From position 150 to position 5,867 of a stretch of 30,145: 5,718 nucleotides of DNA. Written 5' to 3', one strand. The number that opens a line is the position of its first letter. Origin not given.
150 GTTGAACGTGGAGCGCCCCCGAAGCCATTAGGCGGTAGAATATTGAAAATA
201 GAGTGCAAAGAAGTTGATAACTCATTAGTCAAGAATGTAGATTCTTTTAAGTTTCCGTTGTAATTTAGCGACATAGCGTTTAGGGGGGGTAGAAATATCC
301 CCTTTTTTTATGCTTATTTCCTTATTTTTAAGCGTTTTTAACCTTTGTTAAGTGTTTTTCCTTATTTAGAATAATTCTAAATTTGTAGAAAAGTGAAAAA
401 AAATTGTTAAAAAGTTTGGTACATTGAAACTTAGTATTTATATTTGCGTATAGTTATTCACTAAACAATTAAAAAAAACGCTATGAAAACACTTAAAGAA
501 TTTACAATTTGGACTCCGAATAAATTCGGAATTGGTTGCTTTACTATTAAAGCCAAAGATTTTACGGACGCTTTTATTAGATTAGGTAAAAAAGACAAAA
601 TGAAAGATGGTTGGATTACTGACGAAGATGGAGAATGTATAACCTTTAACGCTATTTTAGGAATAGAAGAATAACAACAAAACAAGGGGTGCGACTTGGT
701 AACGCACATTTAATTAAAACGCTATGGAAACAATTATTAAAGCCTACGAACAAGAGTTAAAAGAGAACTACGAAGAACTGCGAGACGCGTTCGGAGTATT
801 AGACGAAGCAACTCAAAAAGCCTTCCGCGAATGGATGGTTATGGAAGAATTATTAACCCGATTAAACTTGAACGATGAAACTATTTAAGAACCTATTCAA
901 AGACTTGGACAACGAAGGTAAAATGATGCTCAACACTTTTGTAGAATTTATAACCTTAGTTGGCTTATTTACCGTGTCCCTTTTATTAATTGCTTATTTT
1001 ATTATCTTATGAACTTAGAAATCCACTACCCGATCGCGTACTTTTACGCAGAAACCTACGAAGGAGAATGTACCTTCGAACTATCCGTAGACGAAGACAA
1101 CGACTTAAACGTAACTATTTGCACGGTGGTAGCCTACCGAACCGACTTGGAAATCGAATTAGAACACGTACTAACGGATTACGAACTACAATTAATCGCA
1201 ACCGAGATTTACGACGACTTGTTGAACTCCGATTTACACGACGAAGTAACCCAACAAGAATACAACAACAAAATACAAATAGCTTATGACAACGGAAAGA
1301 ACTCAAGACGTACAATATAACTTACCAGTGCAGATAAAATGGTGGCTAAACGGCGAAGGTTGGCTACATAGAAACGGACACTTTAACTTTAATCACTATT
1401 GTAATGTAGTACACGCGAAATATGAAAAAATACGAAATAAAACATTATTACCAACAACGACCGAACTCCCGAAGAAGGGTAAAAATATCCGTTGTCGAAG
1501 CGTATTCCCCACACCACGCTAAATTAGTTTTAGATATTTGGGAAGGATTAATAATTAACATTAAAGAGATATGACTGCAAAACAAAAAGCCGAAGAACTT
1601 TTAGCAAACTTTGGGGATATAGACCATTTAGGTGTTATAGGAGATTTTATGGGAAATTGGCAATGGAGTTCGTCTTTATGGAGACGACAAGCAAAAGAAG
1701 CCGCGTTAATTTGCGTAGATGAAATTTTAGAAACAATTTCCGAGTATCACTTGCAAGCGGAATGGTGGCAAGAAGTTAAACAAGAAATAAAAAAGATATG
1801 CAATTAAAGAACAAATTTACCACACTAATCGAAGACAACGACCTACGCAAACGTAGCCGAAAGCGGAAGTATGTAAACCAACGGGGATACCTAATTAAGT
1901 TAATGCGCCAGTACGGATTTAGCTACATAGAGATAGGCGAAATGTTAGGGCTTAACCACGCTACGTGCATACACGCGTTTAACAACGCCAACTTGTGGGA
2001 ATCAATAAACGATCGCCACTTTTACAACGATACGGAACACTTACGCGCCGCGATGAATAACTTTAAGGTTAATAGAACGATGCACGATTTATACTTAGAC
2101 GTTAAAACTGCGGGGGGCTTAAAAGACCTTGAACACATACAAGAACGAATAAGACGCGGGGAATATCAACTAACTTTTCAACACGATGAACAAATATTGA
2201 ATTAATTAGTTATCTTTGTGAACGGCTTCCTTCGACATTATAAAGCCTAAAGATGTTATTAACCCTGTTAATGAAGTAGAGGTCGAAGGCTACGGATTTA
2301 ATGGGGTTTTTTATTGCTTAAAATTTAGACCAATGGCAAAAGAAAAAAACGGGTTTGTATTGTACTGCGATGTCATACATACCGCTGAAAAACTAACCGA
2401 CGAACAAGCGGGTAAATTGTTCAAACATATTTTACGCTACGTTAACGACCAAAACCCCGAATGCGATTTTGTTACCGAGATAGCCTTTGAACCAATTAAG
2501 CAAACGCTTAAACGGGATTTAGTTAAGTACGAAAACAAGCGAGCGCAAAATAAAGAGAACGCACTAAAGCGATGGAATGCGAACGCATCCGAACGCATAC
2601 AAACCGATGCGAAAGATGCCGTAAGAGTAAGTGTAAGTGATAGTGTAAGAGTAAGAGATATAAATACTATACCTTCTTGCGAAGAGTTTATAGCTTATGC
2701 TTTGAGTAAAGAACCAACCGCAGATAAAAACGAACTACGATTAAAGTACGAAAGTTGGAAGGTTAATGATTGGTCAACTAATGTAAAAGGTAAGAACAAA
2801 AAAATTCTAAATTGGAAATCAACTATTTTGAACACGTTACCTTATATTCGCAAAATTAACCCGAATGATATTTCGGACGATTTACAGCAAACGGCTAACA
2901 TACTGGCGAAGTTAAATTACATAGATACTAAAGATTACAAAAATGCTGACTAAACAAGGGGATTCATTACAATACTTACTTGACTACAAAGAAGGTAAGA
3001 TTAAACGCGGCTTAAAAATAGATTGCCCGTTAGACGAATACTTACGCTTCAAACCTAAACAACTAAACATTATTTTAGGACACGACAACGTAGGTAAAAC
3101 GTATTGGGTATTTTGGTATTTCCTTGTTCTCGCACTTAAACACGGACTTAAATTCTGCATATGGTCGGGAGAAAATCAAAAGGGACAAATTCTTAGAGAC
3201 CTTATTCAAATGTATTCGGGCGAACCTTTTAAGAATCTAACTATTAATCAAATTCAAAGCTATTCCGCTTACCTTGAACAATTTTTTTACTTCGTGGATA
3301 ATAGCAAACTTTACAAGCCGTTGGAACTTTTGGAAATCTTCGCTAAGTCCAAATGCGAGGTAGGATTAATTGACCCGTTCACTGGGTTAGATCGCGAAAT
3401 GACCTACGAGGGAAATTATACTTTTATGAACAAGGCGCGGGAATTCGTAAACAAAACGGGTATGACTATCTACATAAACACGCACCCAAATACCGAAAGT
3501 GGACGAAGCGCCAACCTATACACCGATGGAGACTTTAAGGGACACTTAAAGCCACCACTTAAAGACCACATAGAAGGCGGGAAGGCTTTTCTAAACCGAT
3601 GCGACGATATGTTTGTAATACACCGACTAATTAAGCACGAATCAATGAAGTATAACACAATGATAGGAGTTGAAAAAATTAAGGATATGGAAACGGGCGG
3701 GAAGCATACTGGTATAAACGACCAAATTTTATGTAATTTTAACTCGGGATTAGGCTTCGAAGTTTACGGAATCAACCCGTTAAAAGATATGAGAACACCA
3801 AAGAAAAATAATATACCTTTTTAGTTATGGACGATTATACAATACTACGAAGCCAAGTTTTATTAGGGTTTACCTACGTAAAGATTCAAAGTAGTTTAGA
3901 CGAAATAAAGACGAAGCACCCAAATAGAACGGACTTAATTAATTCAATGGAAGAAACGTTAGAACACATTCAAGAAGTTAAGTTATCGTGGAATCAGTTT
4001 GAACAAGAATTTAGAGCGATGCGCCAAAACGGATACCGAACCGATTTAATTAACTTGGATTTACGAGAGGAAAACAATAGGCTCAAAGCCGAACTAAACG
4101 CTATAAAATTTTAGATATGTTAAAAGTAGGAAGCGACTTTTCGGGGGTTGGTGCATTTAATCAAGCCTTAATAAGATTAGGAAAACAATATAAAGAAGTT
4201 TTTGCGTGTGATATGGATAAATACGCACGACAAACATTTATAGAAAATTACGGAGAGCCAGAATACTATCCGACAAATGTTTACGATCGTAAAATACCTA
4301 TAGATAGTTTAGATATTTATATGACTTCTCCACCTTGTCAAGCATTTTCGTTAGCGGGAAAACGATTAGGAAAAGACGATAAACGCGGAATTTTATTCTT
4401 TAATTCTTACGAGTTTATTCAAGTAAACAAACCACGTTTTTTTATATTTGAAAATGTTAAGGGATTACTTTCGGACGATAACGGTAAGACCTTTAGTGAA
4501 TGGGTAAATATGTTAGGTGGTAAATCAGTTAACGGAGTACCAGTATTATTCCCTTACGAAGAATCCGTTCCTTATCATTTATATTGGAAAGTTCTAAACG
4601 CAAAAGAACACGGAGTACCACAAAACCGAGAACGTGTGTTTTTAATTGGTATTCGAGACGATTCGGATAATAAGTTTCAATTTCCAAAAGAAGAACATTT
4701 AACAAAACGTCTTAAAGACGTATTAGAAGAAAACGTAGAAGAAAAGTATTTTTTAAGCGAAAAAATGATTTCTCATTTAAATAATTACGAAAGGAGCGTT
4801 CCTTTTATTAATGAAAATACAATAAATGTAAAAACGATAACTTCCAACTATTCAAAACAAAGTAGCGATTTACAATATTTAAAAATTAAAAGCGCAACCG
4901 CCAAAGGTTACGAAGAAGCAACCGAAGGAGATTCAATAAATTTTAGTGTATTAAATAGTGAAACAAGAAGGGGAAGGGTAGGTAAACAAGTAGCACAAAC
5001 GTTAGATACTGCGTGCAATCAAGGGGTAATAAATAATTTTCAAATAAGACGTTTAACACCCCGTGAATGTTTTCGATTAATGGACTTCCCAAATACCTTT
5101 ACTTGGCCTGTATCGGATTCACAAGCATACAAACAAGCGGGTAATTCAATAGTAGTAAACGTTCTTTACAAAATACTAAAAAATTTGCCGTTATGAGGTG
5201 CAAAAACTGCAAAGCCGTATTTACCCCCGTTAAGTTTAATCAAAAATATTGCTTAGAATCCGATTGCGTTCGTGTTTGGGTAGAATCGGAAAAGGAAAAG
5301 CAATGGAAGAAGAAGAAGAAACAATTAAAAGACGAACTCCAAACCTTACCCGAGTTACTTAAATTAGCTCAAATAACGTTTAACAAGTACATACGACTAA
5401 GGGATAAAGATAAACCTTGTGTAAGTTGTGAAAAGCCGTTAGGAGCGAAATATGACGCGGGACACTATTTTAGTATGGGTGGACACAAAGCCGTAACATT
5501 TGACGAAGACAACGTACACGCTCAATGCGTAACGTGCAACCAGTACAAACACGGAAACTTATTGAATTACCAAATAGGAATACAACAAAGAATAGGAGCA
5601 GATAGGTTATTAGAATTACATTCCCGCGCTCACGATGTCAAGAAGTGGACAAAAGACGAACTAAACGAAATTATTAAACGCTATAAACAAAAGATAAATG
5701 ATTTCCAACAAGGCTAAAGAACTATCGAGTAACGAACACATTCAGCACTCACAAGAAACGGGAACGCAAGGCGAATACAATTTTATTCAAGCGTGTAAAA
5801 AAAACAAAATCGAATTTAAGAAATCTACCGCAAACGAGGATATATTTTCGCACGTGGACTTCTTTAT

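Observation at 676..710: Identical 35-nt hairpin element after the leader gene of both early promoters: nut/put-like antitermination site candidate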

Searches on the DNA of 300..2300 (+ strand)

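Call 7: search_dna_similar(query=window:300-2300:+, collection=phages, mode=distant, max_rows=30)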
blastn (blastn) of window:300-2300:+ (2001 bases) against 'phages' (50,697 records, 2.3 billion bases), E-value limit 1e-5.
No match.

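Call 32: search_dna_similar(query=window:655-735:+, collection=phages, mode=distant, max_evalue=1, max_rows=30)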
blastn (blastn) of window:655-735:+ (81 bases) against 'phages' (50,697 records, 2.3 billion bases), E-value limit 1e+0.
Records with a match: 2; places in all: 2; records where one place covers at least 80% of the query: 0.
Best place of each record, by identity: 90-95% 2.
By first word of the organism name: Klebsiella 2.
By host as written in the record: Klebsiella pneumoniae strain 4011 1; Klebsiella pneumoniae strain 9362 1.
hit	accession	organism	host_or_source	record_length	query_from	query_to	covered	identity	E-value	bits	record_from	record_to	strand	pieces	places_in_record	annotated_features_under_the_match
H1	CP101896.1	Klebsiella phage GArcari-2022b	Klebsiella pneumoniae strain 4011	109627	1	32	40%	90.6%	7e-1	38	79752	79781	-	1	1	record has no annotation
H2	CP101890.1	Klebsiella phage GArcari-2022a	Klebsiella pneumoniae strain 9362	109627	1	32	40%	90.6%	7e-1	38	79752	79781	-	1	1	record has no annotation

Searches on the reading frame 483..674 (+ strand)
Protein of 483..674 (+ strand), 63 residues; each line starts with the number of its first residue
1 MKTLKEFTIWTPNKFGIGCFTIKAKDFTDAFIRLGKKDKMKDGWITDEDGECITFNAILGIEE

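Call 10: search_protein_families(library=pfam, proteins=[window:483-674:+], max_evalue=0.01)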
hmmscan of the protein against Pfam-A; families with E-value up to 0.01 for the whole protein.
window:483-674:+ (63 aa): 0 families

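Call 11: search_protein_families(library=phrogs, proteins=[window:483-674:+], max_evalue=0.001)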
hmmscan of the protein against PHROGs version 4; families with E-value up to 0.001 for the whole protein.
window:483-674:+ (63 aa): 1 family
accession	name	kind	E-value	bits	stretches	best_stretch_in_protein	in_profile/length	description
phrog_34638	-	unknown function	0.00085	20.4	0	2-34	6-40/60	-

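Call 67: search_protein_families(library=pfam, proteins=[window:483-674:+], max_evalue=0.01)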
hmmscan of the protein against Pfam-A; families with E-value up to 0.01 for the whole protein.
window:483-674:+ (63 aa): 0 families

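Call 68: search_protein_families(library=phrogs, proteins=[window:483-674:+], max_evalue=0.01)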
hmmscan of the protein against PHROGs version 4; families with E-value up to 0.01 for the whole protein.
window:483-674:+ (63 aa): 1 family
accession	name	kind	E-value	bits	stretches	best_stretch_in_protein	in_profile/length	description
phrog_34638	-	unknown function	0.00085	20.4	1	2-34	6-40/60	-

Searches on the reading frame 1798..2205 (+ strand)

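Call 10: search_protein_families(library=pfam, proteins=[window:1798-2205:+], max_evalue=0.01)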
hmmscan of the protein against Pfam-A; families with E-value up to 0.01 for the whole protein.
window:1798-2205:+ (135 aa): 1 family
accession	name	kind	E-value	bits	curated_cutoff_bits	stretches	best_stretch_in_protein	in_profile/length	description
PF08299.17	Bac_DnaA_C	-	3.8e-08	33.7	31.5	1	11-62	14-67/69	Bacterial dnaA protein helix-turn-helix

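Call 11: search_protein_families(library=phrogs, proteins=[window:1798-2205:+], max_evalue=0.001)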
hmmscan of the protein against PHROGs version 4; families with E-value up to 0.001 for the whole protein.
window:1798-2205:+ (135 aa): 0 families

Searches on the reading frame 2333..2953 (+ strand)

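Call 10: search_protein_families(library=pfam, proteins=[window:2333-2953:+], max_evalue=0.01)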
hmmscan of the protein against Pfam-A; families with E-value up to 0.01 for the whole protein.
window:2333-2953:+ (206 aa): 1 family
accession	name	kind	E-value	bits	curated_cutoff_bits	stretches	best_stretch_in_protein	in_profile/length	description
PF19808.4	DUF6291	-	2.5e-24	85.7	27.2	1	7-82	1-77/79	Family of unknown function (DUF6291)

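Call 11: search_protein_families(library=phrogs, proteins=[window:2333-2953:+], max_evalue=0.001)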
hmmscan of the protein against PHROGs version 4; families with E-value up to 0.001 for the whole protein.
window:2333-2953:+ (206 aa): 3 families
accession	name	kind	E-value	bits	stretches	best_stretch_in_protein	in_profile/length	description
phrog_19415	-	unknown function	3.4e-22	80.5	1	1-96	1-95/224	-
phrog_16304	-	unknown function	4.2e-11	44.2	1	3-79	2-79/244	-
phrog_6451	-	DNA, RNA and nucleotide metabolism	8.4e-06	26.7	1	44-162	66-180/272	primosomal protein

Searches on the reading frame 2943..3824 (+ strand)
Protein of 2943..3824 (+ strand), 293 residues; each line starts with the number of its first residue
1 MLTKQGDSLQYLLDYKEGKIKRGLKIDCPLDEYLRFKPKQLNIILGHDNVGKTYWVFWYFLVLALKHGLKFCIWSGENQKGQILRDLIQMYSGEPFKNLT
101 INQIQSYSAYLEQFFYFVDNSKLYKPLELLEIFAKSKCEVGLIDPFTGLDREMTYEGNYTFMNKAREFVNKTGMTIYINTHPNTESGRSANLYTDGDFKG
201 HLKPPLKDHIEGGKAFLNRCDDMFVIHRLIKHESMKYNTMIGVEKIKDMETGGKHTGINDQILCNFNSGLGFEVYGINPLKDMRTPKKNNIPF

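Call 10: search_protein_families(library=pfam, proteins=[window:2943-3824:+], max_evalue=0.01)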
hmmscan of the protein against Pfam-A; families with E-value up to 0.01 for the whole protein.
window:2943-3824:+ (293 aa): 0 families

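Call 11: search_protein_families(library=phrogs, proteins=[window:2943-3824:+], max_evalue=0.001)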
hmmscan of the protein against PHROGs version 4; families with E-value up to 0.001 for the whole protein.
window:2943-3824:+ (293 aa): 5 families
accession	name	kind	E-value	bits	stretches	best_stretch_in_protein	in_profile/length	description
phrog_18375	-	DNA, RNA and nucleotide metabolism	4.4e-17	62.6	1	27-260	363-603/644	DNA primase/helicase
phrog_239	-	DNA, RNA and nucleotide metabolism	2.4e-16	60.8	1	35-264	354-589/801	DNA primase/helicase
phrog_5482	-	unknown function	2.8e-16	60.2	1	33-233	46-253/341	-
phrog_19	-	DNA, RNA and nucleotide metabolism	3e-07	30.7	1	12-103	319-415/621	DnaB-like replicative helicase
phrog_19930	-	DNA, RNA and nucleotide metabolism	0.00011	21.6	1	143-258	511-629/865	DNA polymerase/primase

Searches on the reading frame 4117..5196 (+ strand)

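Call 10: search_protein_families(library=pfam, proteins=[window:4117-5196:+], max_evalue=0.01)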
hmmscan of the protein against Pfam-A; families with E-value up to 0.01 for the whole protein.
window:4117-5196:+ (359 aa): 1 family
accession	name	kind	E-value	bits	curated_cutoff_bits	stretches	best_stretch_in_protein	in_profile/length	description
PF00145.23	DNA_methylase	-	2e-70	238.3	22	1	7-357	6-322/324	C-5 cytosine-specific DNA methylase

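Call 11: search_protein_families(library=phrogs, proteins=[window:4117-5196:+], max_evalue=0.001)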
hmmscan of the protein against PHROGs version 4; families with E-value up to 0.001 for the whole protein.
window:4117-5196:+ (359 aa): 11 families
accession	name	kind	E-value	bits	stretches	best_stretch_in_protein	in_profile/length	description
phrog_116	-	other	5.2e-80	270.8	1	1-357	207-489/779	DNA methyltransferase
phrog_16427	-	other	6.3e-35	122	1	223-356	29-167/235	DNA methyltransferase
phrog_363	-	other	9.2e-35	121.3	1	1-356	53-311/327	DNA methyltransferase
phrog_8411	-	unknown function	8.1e-21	75.7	1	252-344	106-206/206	-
phrog_17284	-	unknown function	7.7e-13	49.3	1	306-357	155-210/245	-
phrog_16528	-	other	1.5e-12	48.6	1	268-356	121-216/236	DNA methyltransferase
phrog_864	-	DNA, RNA and nucleotide metabolism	2.2e-12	47.3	1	50-182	681-825/1064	DNA primase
phrog_26324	-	other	3.1e-12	48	1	295-357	131-203/210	DNA methyltransferase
phrog_29583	-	other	3e-05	23.9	1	65-181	79-191/468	DNA methyltransferase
phrog_5999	-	other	5e-05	24.3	1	8-95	9-101/109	DNA methyltransferase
phrog_13621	-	unknown function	5.9e-05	24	1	302-349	46-100/121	-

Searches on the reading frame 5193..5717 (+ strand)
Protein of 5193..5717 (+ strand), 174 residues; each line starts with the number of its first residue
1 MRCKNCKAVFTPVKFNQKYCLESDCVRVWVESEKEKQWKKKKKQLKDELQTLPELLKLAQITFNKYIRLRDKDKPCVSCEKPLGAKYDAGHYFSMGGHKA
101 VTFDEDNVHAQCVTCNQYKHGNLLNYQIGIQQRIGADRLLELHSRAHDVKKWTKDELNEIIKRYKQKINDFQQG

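Call 10: search_protein_families(library=pfam, proteins=[window:5193-5717:+], max_evalue=0.01)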
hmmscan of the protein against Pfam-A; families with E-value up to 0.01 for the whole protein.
window:5193-5717:+ (174 aa): 1 family
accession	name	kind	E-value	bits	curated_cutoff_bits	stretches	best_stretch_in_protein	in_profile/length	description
PF05766.18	NinG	-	2.2e-40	139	25.4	1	2-172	8-191/193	Bacteriophage Lambda NinG protein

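Call 11: search_protein_families(library=phrogs, proteins=[window:5193-5717:+], max_evalue=0.001)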
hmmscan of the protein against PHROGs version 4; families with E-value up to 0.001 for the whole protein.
window:5193-5717:+ (174 aa): 5 families
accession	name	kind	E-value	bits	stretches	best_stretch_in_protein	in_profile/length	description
phrog_171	-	DNA, RNA and nucleotide metabolism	1.4e-56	194.1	1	2-172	40-222/452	NinG/ Rap DNA junction specific endonuclease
phrog_5034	-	DNA, RNA and nucleotide metabolism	1.3e-36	126.8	1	45-173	4-132/138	NinG/ Rap DNA junction specific endonuclease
phrog_12986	-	unknown function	4.4e-22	79.6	1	2-112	8-130/130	-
phrog_4916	-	unknown function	1.9e-09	38.1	1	109-172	2-64/71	-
phrog_1271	-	DNA, RNA and nucleotide metabolism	0.00056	20.4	0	3-116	119-219/361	HNH endonuclease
